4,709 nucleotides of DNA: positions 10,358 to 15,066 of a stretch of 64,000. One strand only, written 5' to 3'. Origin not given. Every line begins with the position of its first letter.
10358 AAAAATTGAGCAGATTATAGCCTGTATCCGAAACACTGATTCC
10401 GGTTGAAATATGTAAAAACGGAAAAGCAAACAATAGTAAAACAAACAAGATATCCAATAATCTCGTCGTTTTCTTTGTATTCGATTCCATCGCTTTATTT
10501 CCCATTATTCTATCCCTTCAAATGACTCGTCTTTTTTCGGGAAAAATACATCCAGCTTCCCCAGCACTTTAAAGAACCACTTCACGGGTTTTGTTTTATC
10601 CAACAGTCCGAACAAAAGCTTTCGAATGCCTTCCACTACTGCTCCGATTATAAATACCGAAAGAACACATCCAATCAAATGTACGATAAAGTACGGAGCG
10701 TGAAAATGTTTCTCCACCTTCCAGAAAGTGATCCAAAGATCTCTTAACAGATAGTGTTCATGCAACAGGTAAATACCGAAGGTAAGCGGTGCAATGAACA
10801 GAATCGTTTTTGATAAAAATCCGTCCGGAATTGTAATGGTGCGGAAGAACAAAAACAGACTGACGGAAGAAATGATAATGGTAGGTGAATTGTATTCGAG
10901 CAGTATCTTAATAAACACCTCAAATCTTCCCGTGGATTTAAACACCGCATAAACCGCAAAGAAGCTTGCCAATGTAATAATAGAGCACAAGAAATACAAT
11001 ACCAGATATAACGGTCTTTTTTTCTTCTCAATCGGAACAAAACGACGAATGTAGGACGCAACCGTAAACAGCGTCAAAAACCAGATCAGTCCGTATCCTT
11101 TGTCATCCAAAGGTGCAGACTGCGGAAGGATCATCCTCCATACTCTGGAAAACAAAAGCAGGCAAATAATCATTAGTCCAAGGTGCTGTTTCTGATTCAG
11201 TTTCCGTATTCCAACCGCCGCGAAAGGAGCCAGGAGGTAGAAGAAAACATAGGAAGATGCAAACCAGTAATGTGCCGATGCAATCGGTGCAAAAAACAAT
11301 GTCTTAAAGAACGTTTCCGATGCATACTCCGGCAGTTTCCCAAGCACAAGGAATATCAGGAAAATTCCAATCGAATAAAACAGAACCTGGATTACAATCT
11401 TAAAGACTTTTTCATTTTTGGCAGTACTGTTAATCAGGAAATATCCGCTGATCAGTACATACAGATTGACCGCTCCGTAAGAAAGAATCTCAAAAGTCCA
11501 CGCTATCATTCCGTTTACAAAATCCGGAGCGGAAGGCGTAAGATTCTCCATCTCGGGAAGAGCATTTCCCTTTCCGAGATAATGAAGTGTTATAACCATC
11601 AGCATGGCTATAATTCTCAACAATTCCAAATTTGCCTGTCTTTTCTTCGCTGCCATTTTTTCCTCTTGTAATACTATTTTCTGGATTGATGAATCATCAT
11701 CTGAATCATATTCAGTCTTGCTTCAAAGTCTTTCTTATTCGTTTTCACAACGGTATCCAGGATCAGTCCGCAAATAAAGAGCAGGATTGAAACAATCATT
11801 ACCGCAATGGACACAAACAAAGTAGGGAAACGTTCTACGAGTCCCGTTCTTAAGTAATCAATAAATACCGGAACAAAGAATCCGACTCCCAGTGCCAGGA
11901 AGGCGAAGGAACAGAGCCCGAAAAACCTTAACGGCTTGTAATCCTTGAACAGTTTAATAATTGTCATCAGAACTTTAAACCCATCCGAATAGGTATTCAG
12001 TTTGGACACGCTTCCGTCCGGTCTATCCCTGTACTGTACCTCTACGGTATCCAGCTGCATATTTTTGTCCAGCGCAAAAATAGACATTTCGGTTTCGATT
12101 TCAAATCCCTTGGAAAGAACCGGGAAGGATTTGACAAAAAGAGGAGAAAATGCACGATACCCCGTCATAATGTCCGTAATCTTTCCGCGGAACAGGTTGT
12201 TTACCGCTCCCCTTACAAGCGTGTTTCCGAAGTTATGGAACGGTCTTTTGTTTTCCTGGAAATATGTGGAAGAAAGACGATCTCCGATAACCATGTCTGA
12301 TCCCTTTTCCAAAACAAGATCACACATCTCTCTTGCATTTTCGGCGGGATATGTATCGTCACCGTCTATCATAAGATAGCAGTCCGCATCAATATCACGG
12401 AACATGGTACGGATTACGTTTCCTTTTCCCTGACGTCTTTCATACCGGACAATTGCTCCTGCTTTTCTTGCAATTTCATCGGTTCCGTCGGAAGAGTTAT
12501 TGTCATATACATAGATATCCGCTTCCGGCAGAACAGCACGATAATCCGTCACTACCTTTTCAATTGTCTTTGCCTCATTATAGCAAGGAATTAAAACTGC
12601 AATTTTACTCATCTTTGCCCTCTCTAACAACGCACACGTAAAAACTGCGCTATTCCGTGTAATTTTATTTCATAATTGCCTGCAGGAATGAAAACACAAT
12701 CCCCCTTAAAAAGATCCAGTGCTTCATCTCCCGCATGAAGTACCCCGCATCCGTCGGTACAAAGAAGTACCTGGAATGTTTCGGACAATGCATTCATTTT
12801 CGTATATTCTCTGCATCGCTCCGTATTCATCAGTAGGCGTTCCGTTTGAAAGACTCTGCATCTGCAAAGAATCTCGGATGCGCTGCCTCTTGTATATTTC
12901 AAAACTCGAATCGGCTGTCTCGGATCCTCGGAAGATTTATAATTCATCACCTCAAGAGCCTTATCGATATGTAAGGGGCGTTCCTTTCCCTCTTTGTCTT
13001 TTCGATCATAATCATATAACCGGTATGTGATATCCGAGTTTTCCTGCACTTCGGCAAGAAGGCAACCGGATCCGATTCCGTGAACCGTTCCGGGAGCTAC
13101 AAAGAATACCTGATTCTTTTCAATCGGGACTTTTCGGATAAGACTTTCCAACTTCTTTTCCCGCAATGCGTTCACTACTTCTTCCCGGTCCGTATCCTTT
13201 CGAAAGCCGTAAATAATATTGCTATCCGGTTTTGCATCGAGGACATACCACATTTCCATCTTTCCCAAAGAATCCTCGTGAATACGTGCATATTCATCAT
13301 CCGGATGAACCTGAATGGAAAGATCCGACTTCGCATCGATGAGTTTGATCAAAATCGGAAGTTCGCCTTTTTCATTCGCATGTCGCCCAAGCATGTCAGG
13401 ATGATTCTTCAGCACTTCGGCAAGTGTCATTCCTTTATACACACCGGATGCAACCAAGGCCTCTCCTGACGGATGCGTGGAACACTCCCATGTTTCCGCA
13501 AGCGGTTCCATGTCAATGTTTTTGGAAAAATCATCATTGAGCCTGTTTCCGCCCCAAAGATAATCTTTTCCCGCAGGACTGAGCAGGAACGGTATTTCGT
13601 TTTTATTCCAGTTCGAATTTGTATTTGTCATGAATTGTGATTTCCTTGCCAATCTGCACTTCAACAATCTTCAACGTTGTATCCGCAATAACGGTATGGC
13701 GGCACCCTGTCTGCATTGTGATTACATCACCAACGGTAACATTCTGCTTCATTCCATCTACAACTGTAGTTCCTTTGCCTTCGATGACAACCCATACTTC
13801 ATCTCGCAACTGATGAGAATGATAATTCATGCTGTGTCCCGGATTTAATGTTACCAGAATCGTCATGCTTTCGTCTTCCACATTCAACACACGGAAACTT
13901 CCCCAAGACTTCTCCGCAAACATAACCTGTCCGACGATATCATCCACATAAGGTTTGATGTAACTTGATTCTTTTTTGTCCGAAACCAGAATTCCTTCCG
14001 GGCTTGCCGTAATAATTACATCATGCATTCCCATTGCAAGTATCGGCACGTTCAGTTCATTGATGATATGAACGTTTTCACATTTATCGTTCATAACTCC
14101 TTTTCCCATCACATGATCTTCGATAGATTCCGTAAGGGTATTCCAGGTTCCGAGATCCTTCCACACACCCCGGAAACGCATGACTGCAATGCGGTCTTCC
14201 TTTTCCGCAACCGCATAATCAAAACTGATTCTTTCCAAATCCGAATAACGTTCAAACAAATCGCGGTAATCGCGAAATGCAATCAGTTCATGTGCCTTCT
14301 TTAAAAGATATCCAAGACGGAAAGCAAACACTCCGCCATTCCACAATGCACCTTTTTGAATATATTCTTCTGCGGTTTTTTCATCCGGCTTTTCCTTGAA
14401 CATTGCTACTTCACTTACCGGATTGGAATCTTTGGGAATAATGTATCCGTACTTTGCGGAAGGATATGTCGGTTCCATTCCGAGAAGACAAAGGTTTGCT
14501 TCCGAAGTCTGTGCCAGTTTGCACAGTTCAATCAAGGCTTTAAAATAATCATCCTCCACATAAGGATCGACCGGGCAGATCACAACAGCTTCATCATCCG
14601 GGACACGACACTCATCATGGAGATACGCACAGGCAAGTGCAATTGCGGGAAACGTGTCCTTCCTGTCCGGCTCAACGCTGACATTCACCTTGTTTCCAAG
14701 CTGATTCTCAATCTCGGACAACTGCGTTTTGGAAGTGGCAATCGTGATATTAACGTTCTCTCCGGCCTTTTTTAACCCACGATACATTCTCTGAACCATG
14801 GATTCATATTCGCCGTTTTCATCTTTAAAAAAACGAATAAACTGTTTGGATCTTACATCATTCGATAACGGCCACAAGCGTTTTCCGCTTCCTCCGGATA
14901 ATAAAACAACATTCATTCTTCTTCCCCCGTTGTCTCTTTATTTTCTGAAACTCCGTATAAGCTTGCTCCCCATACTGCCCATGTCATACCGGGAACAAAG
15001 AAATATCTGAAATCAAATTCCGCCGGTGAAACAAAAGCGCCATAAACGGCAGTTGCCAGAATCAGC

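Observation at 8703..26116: Stacked array of four polyprenyl-phosphate sugar synthases interleaved with large polytopic GT-C-like proteins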

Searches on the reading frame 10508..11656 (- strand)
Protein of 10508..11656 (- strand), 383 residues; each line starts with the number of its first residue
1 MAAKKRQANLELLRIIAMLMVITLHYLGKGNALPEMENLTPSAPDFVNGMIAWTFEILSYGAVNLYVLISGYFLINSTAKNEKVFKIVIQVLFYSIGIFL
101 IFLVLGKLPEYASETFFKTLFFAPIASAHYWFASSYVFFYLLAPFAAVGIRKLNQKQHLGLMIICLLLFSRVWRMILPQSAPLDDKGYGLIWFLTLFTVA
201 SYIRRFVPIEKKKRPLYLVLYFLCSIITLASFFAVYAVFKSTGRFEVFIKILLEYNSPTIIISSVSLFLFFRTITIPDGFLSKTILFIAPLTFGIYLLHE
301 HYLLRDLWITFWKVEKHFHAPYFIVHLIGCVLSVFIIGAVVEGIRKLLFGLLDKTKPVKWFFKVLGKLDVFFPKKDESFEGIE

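Call 3: search_protein_families(library=pfam, proteins=[window:10508-11656:-], max_evalue=0.01)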
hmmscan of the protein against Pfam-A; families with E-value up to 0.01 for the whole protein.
window:10508-11656:- (383 aa): 1 family
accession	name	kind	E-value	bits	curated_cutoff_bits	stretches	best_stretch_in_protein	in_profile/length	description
PF01757.29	Acyl_transf_3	-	1e-22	81.1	31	1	8-337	2-321/326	Acyltransferase domain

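Call 6: search_protein_families(library=ncbifam, proteins=[window:10508-11656:-], max_evalue=0.01)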
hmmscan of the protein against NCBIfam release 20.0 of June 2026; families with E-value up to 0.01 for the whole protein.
window:10508-11656:- (383 aa): 0 families

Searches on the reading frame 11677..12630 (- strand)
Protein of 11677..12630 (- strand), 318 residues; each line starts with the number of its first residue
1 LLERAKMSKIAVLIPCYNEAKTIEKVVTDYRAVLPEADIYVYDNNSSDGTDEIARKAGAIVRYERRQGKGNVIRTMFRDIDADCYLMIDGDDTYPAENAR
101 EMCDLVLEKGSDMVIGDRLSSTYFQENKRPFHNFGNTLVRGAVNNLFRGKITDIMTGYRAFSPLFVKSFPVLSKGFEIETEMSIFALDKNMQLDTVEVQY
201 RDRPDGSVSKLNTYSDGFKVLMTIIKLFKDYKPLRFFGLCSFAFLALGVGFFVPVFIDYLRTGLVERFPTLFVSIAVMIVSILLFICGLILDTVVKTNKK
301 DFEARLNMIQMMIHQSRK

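Call 3: search_protein_families(library=pfam, proteins=[window:11677-12630:-], max_evalue=0.01)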
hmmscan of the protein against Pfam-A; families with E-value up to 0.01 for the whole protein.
window:11677-12630:- (318 aa): 3 families
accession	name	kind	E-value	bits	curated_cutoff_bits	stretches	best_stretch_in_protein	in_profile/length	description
PF00535.33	Glycos_transf_2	-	2.2e-17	63.9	23.3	1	12-157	2-155/168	Glycosyl transferase family 2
PF13641.12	Glyco_tranf_2_3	-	9.5e-07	29.5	27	1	10-114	3-119/230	Glycosyltransferase like family 2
PF13704.12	Glyco_tranf_2_4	-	8.7e-05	23.4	27.5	1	18-66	2-49/98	Glycosyl transferase family 2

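Call 6: search_protein_families(library=ncbifam, proteins=[window:11677-12630:-], max_evalue=0.01)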
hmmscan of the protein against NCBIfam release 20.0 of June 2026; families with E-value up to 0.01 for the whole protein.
window:11677-12630:- (318 aa): 12 families
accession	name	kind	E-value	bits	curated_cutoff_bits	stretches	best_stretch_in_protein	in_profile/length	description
TIGR04182.1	glyco_TIGR04182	equivalog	2.2e-64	217.6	325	1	10-300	2-288/293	S-layer glycoprotein N-glycosyltransferase AglJ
NF041391.1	DPhHxTase_Halo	equivalog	2.9e-23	82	375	1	16-229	3-210/213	dolichyl-phosphate hexose transferase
NF058614.1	PPMAGASynPpgS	equivalog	1.1e-14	54.4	370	1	12-202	4-200/226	polyprenyl-phospho-N-acetylgalactosaminyl synthase PpgS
NF010496.0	PRK13915.1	equivalog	3.3e-09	36.3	262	1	5-91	28-126/307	glucosyl-3-phosphoglycerate synthase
TIGR04283.1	glyco_like_mftF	equivalog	6.7e-09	35.7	182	1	10-106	1-97/221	TIGR04283 family arsenosugar biosynthesis glycosyltransferase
TIGR03937.1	PgaC_IcaA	equivalog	1.4e-07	30.8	422.3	1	4-94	41-138/407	poly-beta-1,6-N-acetyl-D-glucosamine synthase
NF047588.1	GlcsyltransPgfSStrep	equivalog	7.5e-07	28.7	500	1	9-280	2-273/308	glycosyltransferase PgfS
NF053846.1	glyco_with_XrtP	equivalog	9.1e-06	24.6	520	1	12-58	45-91/440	XrtP-associated glycosyltransferase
NF041865.1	EpsU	equivalog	5.6e-05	22.3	700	1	7-85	38-126/394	exopolysaccharide biosynthesis GT2 family glycosyltransferase EpsU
NF007986.1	PRK10714.1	equivalog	0.0019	17.3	529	1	5-118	3-126/316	undecaprenyl-phosphate 4-deoxy-4-formamido-L-arabinose transferase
TIGR03469.1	HpnB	hypoth_equivalog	0.0023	17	379.25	1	7-60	43-98/386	hopene-associated glycosyltransferase HpnB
NF038302.1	EPS_HpsE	equivalog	0.0077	15.2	300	0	10-56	3-53/307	hormogonium polysaccharide biosynthesis glycosyltransferase HpsE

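Call 66: search_solved_structures(query=window:11677-12612:-, max_evalue=0.00001)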
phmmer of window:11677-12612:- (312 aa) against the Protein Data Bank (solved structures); distinct sequences matched with E-value up to 0.00001: 1.
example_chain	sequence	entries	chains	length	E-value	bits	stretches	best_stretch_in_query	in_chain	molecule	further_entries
5mlz_A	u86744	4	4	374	2.8e-08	36.6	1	3-178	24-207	Dolichol monophosphate mannose synthase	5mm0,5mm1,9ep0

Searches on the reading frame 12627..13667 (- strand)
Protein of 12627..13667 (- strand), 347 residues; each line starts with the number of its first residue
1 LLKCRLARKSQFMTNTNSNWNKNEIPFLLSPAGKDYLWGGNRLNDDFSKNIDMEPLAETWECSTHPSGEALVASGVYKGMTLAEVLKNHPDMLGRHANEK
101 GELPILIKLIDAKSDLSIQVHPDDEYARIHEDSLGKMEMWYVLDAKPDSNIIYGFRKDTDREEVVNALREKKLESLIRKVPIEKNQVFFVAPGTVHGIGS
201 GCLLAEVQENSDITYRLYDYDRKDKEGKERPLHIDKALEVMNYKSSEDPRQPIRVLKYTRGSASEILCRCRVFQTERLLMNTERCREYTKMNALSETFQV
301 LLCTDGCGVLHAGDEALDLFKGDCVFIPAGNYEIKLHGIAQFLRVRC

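Call 3: search_protein_families(library=pfam, proteins=[window:12627-13667:-], max_evalue=0.01)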
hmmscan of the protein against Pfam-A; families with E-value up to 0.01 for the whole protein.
window:12627-13667:- (347 aa): 4 families
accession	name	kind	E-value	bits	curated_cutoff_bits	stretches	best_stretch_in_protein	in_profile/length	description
PF20511.4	PMI_typeI_cat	-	2.6e-18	67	22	1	29-131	4-111/143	Phosphomannose isomerase type I, catalytic domain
PF21621.3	MPI_cupin_dom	-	1.9e-07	31.4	27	1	296-345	28-77/79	Mannose-6-phosphate isomerase, cupin domain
PF07883.17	Cupin_2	-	0.0032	17.6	27.2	0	299-330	20-51/70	Cupin domain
PF02311.25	AraC_binding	-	0.0075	16.4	21.1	0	296-330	22-56/135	AraC-like ligand binding domain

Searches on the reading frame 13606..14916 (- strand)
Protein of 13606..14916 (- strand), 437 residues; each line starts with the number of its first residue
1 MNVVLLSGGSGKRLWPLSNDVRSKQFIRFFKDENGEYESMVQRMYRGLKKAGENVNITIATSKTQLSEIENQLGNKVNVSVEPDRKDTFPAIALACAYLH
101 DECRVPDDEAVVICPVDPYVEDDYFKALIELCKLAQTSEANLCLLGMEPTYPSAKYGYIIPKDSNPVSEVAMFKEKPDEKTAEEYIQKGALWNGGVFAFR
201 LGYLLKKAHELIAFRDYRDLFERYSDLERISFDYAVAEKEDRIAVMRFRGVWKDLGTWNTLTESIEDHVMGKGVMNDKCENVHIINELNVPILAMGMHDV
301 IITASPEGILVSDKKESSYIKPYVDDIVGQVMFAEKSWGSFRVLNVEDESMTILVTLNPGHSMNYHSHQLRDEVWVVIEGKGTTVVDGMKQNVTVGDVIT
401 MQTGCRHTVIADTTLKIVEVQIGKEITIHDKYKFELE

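Call 3: search_protein_families(library=pfam, proteins=[window:13606-14916:-], max_evalue=0.01)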
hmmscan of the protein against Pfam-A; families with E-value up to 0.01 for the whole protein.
window:13606-14916:- (437 aa): 6 families
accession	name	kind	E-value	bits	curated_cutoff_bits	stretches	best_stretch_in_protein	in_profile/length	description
PF00483.29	NTP_transferase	-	2e-28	100.1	21.2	1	4-265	3-239/245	Nucleotidyl transferase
PF07883.17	Cupin_2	-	5.3e-11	42.5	27.2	1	354-417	2-66/70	Cupin domain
PF01050.24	MannoseP_isomer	-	1.2e-08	35.6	23.6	1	336-435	14-115/116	Mannose-6-phosphate isomerase C-terminal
PF02311.25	AraC_binding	-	8.2e-05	22.8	21.1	1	359-413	12-65/135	AraC-like ligand binding domain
PF12973.13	Cupin_7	-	0.00059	20.1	27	1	341-384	22-66/105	ChrR Cupin-like domain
PF00190.28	Cupin_1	-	0.0015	18.6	22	1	344-413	28-103/151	Cupin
